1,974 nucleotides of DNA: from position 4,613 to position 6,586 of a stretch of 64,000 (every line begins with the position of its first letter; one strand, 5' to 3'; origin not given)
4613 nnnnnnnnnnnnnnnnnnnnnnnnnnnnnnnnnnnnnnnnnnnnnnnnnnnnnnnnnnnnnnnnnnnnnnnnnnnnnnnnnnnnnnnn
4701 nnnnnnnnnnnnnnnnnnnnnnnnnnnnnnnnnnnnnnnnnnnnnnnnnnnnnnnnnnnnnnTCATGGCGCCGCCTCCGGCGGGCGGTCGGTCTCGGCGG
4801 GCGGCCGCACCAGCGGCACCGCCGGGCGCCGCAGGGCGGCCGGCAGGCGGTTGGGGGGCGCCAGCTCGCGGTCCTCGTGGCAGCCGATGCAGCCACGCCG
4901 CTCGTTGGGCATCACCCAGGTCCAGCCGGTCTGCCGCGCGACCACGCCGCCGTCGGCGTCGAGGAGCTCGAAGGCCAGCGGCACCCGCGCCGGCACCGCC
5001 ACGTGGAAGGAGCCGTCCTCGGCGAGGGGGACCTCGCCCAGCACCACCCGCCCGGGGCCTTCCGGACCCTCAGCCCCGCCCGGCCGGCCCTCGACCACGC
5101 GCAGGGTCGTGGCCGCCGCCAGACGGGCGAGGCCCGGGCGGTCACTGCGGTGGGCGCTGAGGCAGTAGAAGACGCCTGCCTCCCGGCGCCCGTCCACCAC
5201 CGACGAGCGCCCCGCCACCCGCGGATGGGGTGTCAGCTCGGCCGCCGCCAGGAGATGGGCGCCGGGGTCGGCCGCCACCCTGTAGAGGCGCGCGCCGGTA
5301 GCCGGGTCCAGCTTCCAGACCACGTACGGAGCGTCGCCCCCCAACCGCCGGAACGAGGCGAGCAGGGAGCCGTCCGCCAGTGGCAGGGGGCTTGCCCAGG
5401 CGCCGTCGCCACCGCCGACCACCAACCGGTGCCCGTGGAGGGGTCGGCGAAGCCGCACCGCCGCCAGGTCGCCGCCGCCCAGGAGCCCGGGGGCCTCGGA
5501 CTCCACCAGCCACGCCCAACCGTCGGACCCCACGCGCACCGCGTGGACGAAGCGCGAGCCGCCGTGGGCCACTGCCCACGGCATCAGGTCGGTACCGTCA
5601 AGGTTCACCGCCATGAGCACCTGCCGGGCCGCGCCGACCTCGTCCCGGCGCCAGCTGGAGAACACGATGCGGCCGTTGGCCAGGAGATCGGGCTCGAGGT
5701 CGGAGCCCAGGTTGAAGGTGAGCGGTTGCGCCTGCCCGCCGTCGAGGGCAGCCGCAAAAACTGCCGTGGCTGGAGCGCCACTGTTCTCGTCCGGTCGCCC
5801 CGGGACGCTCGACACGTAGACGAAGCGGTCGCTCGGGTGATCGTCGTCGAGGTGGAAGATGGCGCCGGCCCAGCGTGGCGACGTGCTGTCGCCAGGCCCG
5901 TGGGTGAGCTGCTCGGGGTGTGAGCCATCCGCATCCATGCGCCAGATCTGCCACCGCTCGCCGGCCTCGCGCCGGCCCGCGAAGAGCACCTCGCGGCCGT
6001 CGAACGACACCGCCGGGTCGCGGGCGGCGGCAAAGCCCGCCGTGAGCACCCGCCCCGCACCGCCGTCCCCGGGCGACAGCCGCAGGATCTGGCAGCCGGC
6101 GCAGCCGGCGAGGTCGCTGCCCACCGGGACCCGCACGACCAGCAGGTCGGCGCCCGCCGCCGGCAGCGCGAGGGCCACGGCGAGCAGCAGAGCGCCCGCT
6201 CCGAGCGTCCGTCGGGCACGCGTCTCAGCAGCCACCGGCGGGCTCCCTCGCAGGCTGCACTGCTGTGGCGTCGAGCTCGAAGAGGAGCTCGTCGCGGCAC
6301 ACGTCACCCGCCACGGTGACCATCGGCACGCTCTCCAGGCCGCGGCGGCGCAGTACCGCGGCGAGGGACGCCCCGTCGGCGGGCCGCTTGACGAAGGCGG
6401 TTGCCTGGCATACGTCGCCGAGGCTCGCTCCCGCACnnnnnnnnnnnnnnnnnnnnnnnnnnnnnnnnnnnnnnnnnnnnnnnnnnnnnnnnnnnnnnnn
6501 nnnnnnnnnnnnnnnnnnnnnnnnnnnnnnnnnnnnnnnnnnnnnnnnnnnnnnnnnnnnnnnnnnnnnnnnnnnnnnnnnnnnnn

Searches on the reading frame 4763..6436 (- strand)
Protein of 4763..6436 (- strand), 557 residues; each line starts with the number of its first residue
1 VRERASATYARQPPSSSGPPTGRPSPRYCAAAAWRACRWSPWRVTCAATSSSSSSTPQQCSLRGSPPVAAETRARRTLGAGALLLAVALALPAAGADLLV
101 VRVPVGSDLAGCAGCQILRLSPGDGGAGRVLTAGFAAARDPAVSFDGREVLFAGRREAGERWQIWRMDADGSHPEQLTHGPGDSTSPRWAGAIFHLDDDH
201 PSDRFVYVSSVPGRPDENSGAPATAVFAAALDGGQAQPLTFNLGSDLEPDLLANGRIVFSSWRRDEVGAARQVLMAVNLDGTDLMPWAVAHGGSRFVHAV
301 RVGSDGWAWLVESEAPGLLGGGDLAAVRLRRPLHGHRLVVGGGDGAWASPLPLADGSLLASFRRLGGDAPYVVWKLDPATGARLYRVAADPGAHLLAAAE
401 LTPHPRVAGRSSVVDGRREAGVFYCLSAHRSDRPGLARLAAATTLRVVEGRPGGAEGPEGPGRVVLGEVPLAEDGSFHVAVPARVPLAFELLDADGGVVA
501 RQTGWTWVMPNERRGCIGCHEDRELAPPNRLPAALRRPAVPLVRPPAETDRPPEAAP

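Call 55: search_protein_families(library=pfam, proteins=[window:4763-6436:-], max_evalue=0.0001)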
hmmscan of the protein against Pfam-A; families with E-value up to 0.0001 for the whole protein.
window:4763-6436:- (557 aa): 2 families
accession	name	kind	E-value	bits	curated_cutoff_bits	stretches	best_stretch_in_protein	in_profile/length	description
PF18582.6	HZS_alpha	-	2.8e-19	69.9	26.6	1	463-521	40-98/98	Hydrazine synthase alpha subunit middle domain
PF07676.18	PD40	-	2.9e-06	27.5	20.9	0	131-166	4-38/38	WD40-like Beta Propeller Repeat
